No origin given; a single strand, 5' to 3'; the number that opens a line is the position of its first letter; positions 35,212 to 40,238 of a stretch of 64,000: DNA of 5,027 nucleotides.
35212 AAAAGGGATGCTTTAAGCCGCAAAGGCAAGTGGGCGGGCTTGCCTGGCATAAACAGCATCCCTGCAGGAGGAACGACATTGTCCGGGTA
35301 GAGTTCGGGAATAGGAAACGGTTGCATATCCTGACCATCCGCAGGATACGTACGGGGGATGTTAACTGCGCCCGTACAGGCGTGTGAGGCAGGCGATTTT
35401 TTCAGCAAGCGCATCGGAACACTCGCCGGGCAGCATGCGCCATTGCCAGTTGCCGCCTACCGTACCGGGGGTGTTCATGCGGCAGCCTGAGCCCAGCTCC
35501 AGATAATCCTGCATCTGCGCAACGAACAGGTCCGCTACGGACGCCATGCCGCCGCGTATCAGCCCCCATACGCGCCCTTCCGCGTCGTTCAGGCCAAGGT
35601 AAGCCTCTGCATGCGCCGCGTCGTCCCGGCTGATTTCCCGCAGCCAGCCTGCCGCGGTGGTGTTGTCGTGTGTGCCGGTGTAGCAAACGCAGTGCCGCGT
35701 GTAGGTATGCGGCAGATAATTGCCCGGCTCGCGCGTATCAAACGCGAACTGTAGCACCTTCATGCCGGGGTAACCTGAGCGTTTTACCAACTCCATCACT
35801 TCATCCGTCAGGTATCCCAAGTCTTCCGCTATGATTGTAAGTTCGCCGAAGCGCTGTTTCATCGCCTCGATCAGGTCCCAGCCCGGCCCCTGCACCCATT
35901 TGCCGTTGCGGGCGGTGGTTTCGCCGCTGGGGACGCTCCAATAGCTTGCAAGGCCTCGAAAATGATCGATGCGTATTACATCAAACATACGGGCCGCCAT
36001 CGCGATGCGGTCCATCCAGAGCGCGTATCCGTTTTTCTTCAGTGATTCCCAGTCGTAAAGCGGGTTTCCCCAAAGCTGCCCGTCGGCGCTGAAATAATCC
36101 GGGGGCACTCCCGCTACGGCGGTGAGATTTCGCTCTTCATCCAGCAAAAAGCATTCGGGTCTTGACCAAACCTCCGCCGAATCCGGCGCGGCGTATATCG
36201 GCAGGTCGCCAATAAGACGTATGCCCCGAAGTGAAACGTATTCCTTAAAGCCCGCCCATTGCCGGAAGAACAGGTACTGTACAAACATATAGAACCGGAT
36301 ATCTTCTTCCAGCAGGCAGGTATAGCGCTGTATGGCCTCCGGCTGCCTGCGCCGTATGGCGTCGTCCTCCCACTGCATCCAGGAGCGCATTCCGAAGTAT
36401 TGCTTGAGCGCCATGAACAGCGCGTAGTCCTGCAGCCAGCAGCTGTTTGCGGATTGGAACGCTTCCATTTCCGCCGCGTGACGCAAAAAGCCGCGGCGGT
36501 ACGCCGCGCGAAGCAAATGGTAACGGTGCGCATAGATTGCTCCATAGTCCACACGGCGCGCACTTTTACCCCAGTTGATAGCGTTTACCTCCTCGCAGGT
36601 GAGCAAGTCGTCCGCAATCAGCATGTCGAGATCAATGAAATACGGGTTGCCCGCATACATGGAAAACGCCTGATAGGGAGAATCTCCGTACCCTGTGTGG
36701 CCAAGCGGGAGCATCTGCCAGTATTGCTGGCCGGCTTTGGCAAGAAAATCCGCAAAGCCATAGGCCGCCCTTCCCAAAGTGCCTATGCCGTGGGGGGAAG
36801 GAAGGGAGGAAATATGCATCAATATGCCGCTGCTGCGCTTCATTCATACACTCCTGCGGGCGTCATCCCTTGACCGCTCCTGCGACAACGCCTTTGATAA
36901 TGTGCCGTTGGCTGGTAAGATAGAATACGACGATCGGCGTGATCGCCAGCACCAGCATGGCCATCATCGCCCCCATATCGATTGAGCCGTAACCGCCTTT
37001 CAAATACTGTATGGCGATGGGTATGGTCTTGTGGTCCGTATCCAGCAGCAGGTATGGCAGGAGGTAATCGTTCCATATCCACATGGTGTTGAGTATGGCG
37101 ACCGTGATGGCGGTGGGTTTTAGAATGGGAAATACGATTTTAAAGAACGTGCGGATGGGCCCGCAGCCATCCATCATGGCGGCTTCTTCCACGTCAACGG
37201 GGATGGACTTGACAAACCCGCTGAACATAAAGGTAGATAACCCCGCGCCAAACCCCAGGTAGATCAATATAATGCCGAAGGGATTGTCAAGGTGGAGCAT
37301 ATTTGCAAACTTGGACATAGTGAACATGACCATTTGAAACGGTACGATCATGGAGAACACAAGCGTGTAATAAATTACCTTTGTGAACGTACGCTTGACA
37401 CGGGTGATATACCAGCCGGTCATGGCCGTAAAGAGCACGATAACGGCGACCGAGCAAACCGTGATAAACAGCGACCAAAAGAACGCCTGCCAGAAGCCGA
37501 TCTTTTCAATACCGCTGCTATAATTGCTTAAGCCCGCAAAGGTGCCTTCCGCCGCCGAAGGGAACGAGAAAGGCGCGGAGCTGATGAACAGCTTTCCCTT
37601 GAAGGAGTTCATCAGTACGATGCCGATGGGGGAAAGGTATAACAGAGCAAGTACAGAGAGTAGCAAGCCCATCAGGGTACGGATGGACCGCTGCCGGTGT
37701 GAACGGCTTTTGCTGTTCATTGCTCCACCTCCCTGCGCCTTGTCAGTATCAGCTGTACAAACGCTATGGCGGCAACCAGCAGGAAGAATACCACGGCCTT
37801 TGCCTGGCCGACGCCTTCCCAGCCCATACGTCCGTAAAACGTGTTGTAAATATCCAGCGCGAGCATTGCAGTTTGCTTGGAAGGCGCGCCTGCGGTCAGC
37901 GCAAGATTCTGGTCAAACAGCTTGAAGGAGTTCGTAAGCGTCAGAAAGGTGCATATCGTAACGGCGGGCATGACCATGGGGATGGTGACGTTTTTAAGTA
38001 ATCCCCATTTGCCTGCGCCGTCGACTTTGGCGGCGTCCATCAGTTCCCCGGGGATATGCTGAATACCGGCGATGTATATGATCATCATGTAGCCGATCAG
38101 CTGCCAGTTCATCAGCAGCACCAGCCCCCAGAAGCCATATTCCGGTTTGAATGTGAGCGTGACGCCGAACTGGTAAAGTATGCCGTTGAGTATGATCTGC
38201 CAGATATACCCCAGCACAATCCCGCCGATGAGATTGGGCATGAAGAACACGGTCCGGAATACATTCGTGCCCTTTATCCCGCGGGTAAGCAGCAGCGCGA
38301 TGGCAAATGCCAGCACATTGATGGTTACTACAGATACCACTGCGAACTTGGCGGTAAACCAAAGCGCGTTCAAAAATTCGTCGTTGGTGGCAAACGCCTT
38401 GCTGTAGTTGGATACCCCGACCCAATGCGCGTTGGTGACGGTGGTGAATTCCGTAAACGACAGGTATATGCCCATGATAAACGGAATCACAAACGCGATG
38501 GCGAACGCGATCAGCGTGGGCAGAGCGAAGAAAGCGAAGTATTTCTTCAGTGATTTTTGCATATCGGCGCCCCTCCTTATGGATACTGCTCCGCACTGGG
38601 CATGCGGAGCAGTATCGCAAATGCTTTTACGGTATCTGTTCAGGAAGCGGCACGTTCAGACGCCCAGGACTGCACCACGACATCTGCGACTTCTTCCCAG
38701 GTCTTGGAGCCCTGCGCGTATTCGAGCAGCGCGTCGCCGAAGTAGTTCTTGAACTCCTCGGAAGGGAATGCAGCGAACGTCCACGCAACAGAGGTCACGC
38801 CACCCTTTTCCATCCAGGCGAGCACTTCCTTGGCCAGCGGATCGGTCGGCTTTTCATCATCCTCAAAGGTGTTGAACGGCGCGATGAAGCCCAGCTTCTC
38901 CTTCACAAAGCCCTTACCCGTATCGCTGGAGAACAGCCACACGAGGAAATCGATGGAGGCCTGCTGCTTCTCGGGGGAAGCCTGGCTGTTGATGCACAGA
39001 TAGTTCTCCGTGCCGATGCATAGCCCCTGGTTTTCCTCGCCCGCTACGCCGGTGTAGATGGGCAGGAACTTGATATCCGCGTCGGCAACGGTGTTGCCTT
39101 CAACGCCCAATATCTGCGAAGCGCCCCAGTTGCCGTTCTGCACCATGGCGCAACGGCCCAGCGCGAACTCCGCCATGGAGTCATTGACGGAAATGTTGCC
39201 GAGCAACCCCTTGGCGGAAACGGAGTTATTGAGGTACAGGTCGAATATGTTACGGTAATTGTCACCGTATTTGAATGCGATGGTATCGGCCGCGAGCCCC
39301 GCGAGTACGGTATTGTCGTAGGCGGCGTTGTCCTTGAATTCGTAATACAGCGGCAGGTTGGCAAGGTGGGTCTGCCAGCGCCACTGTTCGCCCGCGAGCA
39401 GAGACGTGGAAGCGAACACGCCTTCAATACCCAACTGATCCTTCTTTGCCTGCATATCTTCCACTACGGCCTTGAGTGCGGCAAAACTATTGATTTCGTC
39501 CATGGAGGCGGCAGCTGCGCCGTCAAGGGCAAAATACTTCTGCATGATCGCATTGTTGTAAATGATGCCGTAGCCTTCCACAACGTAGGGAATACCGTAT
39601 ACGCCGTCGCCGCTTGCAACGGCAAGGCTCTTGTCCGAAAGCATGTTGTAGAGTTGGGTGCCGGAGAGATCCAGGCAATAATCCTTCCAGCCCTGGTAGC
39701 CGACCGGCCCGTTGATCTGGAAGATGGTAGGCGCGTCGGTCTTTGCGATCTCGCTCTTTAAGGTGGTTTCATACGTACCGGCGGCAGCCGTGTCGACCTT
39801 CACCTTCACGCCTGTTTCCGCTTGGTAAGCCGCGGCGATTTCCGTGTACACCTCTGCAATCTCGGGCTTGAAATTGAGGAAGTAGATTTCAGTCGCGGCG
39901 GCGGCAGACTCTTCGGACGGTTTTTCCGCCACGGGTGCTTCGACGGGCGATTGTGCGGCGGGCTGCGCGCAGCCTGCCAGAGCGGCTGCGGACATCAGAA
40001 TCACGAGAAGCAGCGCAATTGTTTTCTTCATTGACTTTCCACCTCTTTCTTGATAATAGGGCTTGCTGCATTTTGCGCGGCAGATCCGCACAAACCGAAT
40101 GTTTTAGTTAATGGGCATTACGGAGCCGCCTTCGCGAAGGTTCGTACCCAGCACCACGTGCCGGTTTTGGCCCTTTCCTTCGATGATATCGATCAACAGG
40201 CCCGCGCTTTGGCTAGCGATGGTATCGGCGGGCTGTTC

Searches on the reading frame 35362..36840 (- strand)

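Call 54: search_protein_families(library=pfam, proteins=[window:35362-36840:-], max_evalue=0.00001)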
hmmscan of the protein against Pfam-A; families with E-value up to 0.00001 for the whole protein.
window:35362-36840:- (492 aa): 1 family
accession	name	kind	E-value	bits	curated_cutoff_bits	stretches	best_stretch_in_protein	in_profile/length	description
PF02446.23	Glyco_hydro_77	-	1.8e-176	588.1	25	1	8-472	1-462/465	4-alpha-glucanotransferase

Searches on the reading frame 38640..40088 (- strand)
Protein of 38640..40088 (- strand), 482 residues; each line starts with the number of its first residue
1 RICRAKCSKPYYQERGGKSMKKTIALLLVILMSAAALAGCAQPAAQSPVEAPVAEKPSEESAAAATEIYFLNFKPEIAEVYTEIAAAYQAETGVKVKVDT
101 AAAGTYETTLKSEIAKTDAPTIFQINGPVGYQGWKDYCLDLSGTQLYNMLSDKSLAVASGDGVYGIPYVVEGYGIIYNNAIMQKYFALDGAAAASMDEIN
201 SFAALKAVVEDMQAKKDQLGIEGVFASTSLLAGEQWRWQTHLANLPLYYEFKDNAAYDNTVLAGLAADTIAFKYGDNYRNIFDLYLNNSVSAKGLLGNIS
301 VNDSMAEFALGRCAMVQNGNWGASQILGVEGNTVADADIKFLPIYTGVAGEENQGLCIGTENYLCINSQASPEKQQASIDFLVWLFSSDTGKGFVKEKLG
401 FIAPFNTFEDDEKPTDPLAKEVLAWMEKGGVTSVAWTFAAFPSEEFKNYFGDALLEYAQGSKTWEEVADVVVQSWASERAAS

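Call 54: search_protein_families(library=pfam, proteins=[window:38640-40088:-], max_evalue=0.00001)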
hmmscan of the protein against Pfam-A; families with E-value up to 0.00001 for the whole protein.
window:38640-40088:- (482 aa): 2 families
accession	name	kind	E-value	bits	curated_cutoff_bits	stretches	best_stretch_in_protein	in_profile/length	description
PF13416.11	SBP_bac_8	-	2.4e-29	103.4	27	1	83-414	1-271/279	Bacterial extracellular solute-binding protein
PF01547.30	SBP_bac_1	-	8.3e-14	52.7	26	1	76-389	3-304/307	Bacterial extracellular solute-binding protein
